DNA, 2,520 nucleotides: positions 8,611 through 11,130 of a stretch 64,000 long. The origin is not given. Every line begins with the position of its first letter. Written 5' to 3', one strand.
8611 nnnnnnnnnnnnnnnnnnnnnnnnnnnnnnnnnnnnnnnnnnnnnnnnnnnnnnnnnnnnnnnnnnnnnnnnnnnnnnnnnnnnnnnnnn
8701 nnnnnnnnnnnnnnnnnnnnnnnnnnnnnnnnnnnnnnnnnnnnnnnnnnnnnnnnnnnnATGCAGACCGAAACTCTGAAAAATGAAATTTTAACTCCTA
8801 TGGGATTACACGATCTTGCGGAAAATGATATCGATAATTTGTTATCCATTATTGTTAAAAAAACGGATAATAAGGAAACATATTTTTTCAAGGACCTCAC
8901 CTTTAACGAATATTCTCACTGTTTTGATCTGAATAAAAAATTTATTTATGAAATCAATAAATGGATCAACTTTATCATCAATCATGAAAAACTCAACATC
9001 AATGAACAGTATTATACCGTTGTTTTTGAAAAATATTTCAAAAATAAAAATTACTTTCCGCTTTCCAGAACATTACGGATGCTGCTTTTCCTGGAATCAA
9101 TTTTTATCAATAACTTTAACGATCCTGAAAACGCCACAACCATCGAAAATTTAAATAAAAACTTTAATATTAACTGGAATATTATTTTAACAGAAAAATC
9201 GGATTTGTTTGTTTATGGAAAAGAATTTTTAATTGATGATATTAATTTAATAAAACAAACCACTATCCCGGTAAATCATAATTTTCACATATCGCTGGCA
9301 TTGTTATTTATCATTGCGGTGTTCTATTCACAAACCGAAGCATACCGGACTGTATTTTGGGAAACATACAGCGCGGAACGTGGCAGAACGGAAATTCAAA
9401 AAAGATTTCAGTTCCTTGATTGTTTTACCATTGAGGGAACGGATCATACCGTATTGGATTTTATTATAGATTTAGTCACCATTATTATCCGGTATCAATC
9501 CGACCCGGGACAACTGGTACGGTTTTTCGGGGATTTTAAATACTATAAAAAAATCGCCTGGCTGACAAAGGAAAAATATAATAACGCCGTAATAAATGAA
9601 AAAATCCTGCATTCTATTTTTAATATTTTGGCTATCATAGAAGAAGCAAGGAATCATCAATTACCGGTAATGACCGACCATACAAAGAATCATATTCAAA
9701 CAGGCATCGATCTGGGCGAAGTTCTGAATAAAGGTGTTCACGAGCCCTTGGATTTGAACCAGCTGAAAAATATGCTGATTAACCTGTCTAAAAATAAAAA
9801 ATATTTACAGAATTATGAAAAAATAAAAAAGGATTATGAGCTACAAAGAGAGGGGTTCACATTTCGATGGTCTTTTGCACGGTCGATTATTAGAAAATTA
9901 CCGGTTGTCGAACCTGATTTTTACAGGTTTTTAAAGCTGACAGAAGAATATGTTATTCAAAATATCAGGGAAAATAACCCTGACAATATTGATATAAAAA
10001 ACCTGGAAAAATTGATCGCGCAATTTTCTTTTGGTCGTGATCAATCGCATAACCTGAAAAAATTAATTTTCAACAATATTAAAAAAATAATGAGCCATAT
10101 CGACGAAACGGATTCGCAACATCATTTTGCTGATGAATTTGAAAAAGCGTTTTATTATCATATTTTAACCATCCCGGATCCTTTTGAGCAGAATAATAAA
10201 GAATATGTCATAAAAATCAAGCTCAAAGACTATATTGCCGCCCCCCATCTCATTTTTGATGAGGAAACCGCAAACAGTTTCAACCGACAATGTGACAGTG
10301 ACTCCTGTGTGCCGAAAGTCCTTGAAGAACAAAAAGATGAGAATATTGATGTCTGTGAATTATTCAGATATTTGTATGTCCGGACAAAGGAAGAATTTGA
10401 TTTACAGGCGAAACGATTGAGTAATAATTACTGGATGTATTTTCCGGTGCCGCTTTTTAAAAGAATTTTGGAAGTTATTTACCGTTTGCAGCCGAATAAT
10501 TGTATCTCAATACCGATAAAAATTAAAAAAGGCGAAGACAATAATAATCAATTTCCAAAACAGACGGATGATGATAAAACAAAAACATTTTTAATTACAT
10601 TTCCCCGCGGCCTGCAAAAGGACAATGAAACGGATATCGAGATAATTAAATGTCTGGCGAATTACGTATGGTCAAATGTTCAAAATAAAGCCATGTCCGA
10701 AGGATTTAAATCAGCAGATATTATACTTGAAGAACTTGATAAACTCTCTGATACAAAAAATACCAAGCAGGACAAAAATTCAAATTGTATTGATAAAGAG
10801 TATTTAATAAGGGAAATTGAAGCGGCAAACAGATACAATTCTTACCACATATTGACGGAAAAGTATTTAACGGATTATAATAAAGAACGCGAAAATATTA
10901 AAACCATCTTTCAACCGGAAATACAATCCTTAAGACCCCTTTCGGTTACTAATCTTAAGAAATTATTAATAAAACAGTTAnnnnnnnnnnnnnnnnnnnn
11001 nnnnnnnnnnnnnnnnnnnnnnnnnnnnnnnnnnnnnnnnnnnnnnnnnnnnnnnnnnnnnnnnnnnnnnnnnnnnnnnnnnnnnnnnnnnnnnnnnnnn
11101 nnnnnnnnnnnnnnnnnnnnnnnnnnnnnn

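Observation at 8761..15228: Three-gene, translationally coupled operon: giant sugar-kinase-like ASKHA ATPase fusion, DUF2233-like protein, and nucleotidyltransferase–HEAT fusion. This is the candidate undescribed system.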

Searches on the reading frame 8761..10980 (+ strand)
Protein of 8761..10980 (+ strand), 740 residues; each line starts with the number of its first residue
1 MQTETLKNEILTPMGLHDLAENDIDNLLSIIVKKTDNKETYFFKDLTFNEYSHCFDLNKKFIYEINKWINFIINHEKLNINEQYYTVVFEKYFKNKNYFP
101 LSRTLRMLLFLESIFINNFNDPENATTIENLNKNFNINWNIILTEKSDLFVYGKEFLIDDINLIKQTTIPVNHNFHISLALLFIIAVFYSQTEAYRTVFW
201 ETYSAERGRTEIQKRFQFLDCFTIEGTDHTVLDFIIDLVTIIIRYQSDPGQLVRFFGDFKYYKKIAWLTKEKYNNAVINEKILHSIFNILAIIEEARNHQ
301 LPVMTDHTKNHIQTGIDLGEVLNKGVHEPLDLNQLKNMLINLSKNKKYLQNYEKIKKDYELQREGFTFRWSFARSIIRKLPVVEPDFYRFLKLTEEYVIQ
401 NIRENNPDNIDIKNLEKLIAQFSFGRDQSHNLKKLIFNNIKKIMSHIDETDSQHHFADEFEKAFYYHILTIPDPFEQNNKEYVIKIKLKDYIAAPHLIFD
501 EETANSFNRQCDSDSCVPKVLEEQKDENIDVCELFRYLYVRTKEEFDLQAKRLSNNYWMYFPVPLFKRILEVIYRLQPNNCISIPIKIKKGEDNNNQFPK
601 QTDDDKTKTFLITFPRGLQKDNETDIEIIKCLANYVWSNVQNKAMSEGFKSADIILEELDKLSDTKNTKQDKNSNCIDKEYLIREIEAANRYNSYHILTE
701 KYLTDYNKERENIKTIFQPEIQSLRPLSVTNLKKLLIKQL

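Call 43: search_protein_representatives(protein=window:8761-10980:+)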
Query: 740 residues. Proteins with E-value up to 0.001 (for the whole library): 41; up to 1e-10: 30; up to 1e-30: 11. The best 41 are listed.
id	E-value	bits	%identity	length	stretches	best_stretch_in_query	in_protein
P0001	0.0e+00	1661.6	100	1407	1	1-740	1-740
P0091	3.1e-63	230.7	34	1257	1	24-732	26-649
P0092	9.9e-56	205.9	34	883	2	418-716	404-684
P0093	6.8e-50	186.6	36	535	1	169-735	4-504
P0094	4.5e-44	167.4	34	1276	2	420-717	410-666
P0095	1.6e-39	152.4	31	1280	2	402-720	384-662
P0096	8.4e-39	149.9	33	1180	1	18-732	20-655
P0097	1.6e-36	142.4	33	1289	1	50-679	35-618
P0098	5.1e-34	134.1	31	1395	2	60-309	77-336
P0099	9.6e-33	129.9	32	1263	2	423-720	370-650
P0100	5.9e-32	127.3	31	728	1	13-714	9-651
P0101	3.2e-29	118.3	31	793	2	103-305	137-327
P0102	1.4e-28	116.1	34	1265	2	463-714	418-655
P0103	2.1e-28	115.6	32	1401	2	95-312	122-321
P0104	1.6e-25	106.0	35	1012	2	392-736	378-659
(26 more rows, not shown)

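Call 46: search_protein_families(library=pfam, alignment_id=A5, max_evalue=0.01)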
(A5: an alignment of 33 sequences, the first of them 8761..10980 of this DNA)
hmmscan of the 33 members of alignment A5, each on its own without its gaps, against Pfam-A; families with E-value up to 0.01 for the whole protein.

A. member 1, window:8761-10980:+ (740 aa): 0 families

B. families by the number of members that match (of 33 scanned): 1 family
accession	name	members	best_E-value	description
PF00480.26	ROK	8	2.9e-07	ROK family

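Call 56: predict_structure(alignment_id=A5)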
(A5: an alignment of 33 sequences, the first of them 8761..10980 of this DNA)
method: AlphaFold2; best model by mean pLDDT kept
length: 740 residues; sequences in the alignment: 33
mean_pLDDT: 81.5   pTM: 0.84
mean pLDDT of the five models: 81.5, 80.4, 80.1, 79.3, 78.3
residues with pLDDT >= 90: 321; 70-90: 265; 50-70: 103; < 50: 51
segments of 3 or more residues with pLDDT < 50: 134-137, 139-142, 144-148, 306-313, 512-516, 597-604, 716-721
pLDDT, mean of each block of 10 residues (from residue 1): 67 77 86 91 82 87 89 75 61 83 92 74 52 48 49 75 94 92 96 89 93 91 91 96 95 90 93 90 94 90 55 61 86 83 74 76 84 86 80 96 90 94 92 92 86 88 94 89 95 90 75 49 58 93 86 74 92 92 92 55 65 93 94 94 85 91 65 78 95 91 79 52 51 61
secondary structure, 60 per line:
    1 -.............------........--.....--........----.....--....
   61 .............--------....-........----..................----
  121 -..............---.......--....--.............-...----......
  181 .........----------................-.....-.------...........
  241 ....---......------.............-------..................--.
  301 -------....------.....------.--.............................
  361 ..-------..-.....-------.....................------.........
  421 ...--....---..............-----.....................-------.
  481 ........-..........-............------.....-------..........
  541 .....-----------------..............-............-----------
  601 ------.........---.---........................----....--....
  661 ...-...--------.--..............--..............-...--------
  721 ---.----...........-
elements in order (helices of 4 or more, strands of 3 or more residues): H2-14 H21-28 E31-35 E38-45 E50-54 H57-73 H82-85 H87-94 H99-116 H122-135 H139-145 H148-151 H154-166 E168-170 E175-178 H179-189 H200-215 H217-221 H231-244 H248-253 H260-272 H280-297 H308-311 H318-322 H332-362 H373-377 H385-405 H412-418 E419-423 H426-429 H433-446 H452-463 E464-472 E480-488 H490-498 H501-512 H519-523 H531-545 H563-576 E581-589 E607-615 H623-646 E651-654 H657-663 H679-692 H695-708 H729-739

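Call 74: search_solved_structures(query=A4, max_evalue=10, show_alignments=3)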
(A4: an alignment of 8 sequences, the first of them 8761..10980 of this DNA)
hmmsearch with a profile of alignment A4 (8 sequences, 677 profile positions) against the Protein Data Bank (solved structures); distinct sequences matched with E-value up to 10: 0.

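Call 75: search_protein_families(library=pfam, alignment_id=A5, max_evalue=10)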
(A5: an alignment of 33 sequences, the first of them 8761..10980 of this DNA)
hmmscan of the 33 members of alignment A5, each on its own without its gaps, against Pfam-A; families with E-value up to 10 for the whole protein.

A. member 1, window:8761-10980:+ (740 aa): 1 family
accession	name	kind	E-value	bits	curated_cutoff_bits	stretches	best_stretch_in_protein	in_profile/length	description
PF18494.6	Pullulanase_Ins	-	1.9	9.4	27.4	1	503-537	28-67/74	Pullulanase Ins domain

B. families by the number of members that match (of 33 scanned): 23 families
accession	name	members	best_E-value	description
PF00480.26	ROK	14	2.9e-07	ROK family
PF00349.27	Hexokinase_1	2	0.012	Hexokinase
PF00335.26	Tetraspanin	1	0.03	Tetraspanin family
PF05343.19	Peptidase_M42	1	0.03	M42 glutamyl aminopeptidase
PF23582.1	WH_RGF3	1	0.034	RGF3 winged helix domain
PF25792.1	BREX_BrxC_helical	1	0.04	BREX ATP-binding protein BrxC alpha helical domain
PF12451.13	VPS11_C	1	0.045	Vacuolar protein sorting protein 11 C terminal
PF09992.14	NAGPA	1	0.048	Phosphodiester glycosidase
PF16450.11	Prot_ATP_ID_OB_C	1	0.052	Proteasomal ATPase OB C-terminal domain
PF15280.11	BORA_N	1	0.058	Protein aurora borealis N-terminus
PF01869.26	BcrAD_BadFG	1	0.058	BadF/BadG/BcrA/BcrD ATPase family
PF22521.2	HypF_C_2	1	0.059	Carbamoyltransferase, Kae1-like Domain, second subdomain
PF00871.23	Acetate_kinase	1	0.064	Acetokinase family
PF01451.26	LMWPc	1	0.066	Low molecular weight phosphotyrosine protein phosphatase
PF21690.3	MJ1010-like_2nd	1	0.075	Uncharacterized ATP-binding protein MJ1010-like, C-terminal domain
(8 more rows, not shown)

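Call 79: fold_search(model_id=the predicted structure, library=pdb)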
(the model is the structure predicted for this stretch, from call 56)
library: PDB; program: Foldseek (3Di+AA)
matches with E <= 10: 149; with E <= 0.001: 0
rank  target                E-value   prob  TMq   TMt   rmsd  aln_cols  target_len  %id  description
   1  4f5n_A                4.0e-01  0.09  0.07  0.12  17.7       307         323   10  Open ternary complex of R283K DNA polymerase beta with a metal free dCTP analog (released 2012-12-12)
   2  3wfo_B                4.7e-01  0.90  0.19  0.30   8.3       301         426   11  tRNA processing enzyme (apo form 1) (released 2014-01-01)
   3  9e2l_B                6.1e-01  0.06  0.09  0.10  28.2       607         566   10  Variediene synthase with one cyclase (conformation 2) (released 2025-05-21)
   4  3wfo_A                6.4e-01  0.91  0.17  0.27   6.9       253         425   10  tRNA processing enzyme (apo form 1) (released 2014-01-01)
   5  4f5q_A                8.2e-01  0.06  0.08  0.13  17.4       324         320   12  Closed ternary complex of R283K DNA polymerase beta (released 2012-12-12)
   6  8as7_A                8.9e-01  0.03  0.08  0.05  21.6       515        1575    9  Structure of the SFTSV L protein stalled at early elongation [EARLY-ELONGATION] (released 2023-01-18)
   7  3wfr_G                9.3e-01  0.57  0.15  0.22  10.8       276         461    9  tRNA processing enzyme complex 2 (released 2014-01-01)
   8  4pks                  9.3e-01  0.04  0.08  0.10  22.8       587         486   10  Anthrax toxin lethal factor with bound small molecule inhibitor 11 (released 2014-11-12)
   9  9y15_A                1.0e+00  0.06  0.07  0.12  18.2       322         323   10  WT human DNA polymerase beta, Binary complex templating dA (released 2026-01-28)
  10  7rbi_A                1.0e+00  0.05  0.07  0.13  17.1       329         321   11  Human DNA polymerase beta crosslinked complex, 20 s Ca to Mg exchange (released 2022-03-09)
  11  4gxj_A                1.0e+00  0.06  0.07  0.13  17.6       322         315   10  R283K DNA polymerase beta ternary complex with a templating 8OG and incoming dCTP analog (released 2013-01-16)
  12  3v7k_A                1.0e+00  0.05  0.06  0.11  18.4       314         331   10  Co-crystal structure of K72E variant of rat polymerase beta: Enzyme-DNA binary complex (released 2013-01-16)
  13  1zjm_A                1.2e+00  0.05  0.07  0.12  17.6       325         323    9  Human DNA Polymerase beta complexed with DNA containing an A-A mismatched primer terminus (released 2005-08-16)
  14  4phe_A                1.2e+00  0.05  0.07  0.12  17.6       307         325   10  Structure of human DNA polymerase beta complexed with T in the template base paired with incoming non-hydrolyzable GTP (released 2015-05-06)
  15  1zxv_A                1.2e+00  0.02  0.08  0.08  29.7       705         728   10  X-Ray Crystal Structure of the Anthrax Lethal Factor Bound to a Small Molecule Inhibitor, BI-MFM3, 3-{5-[5-(4-Chloro-p (released 2005-07-05)
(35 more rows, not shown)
